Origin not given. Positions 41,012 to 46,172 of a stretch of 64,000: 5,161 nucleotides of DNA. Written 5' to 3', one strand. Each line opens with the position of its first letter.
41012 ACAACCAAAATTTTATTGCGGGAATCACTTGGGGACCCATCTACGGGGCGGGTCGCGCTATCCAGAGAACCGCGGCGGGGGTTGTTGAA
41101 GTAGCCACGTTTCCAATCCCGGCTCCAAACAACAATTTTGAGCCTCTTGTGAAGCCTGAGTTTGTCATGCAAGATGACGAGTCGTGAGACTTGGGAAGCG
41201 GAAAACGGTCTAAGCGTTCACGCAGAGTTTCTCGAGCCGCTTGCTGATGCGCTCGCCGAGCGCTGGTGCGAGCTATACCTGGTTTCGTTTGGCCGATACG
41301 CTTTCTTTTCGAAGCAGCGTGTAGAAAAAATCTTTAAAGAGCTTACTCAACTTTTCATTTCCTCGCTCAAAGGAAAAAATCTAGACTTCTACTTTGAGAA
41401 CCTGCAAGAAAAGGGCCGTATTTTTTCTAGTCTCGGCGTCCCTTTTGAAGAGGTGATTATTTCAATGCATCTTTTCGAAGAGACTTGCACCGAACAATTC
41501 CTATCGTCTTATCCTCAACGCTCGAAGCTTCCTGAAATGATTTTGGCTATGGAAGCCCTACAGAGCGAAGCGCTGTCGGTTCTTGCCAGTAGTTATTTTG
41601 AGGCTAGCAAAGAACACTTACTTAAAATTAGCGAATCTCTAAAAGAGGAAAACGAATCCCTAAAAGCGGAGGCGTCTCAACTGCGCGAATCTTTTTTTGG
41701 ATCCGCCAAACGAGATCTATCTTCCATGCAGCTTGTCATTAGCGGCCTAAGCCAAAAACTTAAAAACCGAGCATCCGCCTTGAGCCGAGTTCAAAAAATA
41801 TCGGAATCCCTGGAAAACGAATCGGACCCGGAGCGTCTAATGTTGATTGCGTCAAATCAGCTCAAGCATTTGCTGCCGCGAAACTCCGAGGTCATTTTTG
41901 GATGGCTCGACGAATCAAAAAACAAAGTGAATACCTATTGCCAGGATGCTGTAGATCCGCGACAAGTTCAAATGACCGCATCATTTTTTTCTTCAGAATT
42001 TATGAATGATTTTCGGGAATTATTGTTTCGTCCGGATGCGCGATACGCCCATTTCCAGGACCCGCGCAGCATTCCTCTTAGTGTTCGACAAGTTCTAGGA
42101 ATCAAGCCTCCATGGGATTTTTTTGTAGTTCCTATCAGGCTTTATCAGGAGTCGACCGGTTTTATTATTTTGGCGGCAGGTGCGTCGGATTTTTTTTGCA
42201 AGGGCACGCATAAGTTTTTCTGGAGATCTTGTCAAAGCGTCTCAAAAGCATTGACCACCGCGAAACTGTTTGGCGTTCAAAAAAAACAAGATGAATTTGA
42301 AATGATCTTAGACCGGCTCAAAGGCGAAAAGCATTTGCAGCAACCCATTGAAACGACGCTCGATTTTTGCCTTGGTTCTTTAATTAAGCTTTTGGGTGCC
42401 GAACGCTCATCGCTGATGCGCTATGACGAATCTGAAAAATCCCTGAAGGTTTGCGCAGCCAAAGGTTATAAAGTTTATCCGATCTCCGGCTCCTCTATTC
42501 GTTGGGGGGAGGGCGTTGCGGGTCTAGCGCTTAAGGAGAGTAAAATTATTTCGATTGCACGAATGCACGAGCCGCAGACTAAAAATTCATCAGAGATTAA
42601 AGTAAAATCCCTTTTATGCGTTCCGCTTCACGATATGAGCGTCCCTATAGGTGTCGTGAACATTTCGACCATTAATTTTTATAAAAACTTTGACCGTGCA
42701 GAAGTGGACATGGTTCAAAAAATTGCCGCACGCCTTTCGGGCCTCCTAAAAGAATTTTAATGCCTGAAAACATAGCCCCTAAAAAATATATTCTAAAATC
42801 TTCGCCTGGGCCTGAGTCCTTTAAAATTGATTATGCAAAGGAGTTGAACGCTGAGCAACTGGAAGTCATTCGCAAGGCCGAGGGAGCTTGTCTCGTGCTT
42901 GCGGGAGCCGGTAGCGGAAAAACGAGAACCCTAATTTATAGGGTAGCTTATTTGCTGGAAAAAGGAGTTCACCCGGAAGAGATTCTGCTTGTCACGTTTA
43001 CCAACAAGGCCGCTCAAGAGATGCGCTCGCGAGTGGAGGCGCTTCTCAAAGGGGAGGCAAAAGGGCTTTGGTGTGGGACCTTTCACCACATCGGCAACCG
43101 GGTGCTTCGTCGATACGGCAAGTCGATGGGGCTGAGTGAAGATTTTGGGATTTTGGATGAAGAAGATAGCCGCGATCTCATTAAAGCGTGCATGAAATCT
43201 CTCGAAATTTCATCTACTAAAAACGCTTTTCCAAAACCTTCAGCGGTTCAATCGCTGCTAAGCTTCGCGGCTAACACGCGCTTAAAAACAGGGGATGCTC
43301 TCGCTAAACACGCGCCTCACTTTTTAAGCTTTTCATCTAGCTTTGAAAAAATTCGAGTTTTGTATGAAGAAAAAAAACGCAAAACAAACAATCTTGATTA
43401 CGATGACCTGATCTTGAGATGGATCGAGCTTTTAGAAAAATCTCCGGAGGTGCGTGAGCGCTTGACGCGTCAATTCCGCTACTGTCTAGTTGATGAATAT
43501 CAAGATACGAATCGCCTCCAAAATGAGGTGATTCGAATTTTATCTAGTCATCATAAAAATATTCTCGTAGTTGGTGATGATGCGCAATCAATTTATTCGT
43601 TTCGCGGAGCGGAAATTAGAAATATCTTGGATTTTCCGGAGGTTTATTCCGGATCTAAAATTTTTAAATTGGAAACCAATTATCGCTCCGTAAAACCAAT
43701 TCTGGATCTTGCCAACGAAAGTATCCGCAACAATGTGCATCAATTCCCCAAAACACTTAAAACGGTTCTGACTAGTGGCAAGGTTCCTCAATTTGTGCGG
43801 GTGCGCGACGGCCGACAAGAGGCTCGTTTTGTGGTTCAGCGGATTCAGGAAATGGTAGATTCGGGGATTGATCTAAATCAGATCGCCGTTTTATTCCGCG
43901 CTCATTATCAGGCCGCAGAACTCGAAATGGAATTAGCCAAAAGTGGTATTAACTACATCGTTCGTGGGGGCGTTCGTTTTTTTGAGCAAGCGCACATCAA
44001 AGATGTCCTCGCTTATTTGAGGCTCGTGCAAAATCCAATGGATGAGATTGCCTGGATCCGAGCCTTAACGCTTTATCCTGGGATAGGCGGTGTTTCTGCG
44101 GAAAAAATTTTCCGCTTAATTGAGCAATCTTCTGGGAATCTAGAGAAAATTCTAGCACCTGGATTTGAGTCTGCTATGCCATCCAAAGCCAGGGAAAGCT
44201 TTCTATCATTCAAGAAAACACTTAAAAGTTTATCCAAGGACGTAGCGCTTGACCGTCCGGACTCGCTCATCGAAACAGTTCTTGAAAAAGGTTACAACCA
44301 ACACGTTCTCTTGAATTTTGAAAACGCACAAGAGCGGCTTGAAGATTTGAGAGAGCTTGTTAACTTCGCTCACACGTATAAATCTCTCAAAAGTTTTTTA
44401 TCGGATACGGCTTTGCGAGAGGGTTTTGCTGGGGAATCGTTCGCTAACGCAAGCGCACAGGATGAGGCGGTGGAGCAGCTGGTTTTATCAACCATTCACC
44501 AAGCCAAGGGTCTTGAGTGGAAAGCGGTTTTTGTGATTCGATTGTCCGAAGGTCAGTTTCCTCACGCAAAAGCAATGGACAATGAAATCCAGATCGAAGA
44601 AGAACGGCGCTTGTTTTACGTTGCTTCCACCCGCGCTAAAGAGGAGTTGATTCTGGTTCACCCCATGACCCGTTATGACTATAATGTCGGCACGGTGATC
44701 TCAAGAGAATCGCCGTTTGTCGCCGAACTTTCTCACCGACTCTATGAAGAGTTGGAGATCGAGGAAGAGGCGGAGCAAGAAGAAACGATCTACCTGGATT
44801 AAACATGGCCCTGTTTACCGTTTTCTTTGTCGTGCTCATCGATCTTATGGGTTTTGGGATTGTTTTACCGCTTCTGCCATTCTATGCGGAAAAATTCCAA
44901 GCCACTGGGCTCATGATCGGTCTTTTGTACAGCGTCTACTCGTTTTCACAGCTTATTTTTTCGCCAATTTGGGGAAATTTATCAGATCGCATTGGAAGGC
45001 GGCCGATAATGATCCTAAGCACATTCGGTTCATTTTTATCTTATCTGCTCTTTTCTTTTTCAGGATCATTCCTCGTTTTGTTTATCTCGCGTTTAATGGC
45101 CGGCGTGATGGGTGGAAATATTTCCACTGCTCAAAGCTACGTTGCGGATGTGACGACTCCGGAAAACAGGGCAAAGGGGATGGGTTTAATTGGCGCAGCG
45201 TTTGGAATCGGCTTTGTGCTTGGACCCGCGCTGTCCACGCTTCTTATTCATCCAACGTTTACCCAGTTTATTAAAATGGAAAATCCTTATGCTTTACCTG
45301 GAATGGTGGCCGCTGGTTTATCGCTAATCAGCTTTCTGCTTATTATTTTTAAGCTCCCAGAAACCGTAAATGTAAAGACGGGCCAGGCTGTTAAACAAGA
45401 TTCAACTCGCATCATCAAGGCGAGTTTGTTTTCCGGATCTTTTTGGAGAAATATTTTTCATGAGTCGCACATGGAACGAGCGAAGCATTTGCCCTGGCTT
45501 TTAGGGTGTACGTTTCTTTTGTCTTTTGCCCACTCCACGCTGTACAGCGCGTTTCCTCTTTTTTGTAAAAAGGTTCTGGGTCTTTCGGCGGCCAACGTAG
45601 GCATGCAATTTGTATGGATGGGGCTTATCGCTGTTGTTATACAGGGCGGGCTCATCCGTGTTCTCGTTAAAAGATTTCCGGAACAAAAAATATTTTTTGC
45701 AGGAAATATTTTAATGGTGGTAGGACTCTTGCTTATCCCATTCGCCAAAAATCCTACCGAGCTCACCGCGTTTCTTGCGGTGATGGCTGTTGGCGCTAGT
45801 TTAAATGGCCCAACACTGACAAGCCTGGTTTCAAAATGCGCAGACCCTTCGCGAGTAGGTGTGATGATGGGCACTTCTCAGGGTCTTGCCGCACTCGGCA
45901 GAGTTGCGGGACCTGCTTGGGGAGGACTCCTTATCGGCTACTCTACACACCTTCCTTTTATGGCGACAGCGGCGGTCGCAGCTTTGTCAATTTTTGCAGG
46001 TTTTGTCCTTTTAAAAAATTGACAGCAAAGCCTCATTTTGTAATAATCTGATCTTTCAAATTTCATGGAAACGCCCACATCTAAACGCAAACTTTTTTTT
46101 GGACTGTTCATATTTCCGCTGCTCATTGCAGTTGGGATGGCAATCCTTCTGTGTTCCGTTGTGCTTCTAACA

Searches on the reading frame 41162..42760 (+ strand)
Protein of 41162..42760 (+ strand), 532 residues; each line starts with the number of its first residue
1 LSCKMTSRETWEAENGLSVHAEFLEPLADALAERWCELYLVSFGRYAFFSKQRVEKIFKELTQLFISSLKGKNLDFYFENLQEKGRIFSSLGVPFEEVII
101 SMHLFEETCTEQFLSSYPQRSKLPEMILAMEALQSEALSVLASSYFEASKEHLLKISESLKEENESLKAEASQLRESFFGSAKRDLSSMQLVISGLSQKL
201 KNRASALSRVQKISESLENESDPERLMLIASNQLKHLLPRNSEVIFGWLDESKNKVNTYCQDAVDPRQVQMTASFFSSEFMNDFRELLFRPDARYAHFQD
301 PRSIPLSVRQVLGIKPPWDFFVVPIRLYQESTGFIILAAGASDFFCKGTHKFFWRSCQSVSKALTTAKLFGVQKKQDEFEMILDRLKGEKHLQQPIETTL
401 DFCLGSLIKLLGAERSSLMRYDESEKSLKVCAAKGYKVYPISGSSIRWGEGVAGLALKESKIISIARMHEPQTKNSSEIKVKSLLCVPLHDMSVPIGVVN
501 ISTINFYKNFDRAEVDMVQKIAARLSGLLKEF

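Call 71: search_protein_families(library=pfam, proteins=[window:41162-42760:+], max_evalue=0.00001)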
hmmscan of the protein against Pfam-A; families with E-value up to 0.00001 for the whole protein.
window:41162-42760:+ (532 aa): 3 families
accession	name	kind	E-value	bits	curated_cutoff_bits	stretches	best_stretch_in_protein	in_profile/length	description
PF13185.12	GAF_2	-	7e-10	39.7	28.6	1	394-524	2-130/136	GAF domain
PF01590.32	GAF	-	4.7e-09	37.3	22.4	1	396-526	2-130/133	GAF domain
PF13492.12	GAF_3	-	2.8e-08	34.7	27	1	399-527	5-125/129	GAF domain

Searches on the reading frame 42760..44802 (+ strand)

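Call 71: search_protein_families(library=pfam, proteins=[window:42760-44802:+], max_evalue=0.00001)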
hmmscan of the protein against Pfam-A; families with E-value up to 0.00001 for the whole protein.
window:42760-44802:+ (680 aa): 6 families
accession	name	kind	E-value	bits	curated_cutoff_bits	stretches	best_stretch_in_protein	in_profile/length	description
PF00580.27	UvrD-helicase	-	2.1e-83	280.6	23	1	29-294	1-268/271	UvrD/REP helicase N-terminal domain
PF13361.12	UvrD_C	-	3.2e-62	211.4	25.6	1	303-632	2-345/350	UvrD-like helicase C-terminal domain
PF13245.12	AAA_19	-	1.2e-22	81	25.1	1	40-282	10-134/134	AAA domain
PF13538.12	UvrD_C_2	-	1e-11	45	27.4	1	575-633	3-52/52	UvrD-like helicase C-terminal domain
PF13604.12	AAA_30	-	8e-09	35.9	27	0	28-93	1-67/191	AAA domain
PF01443.25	Viral_helicase1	-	9.3e-09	35.9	21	0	561-632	167-226/228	Viral superfamily 1 RNA helicase core domain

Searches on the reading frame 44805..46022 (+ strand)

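Call 71: search_protein_families(library=pfam, proteins=[window:44805-46022:+], max_evalue=0.00001)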
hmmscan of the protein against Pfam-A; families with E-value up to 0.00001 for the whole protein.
window:44805-46022:+ (405 aa): 5 families
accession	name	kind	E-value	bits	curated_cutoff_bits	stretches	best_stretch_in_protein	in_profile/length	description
PF07690.21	MFS_1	-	1.9e-55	188.6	33.4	2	6-291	1-265/347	Major Facilitator Superfamily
PF13347.12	MFS_2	-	1e-11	44.5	27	1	221-347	218-344/427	MFS/sugar transport protein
PF12832.13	MFS_1_like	-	1.1e-11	44.9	25.2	1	17-385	15-371/373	MFS_1 like family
PF00083.30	Sugar_tr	-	1e-10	41.5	22.3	1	35-187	45-194/452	Sugar (and other) transporter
PF01306.25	LacY_symp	-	8.2e-06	25.3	24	0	3-107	11-113/413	LacY proton/sugar symporter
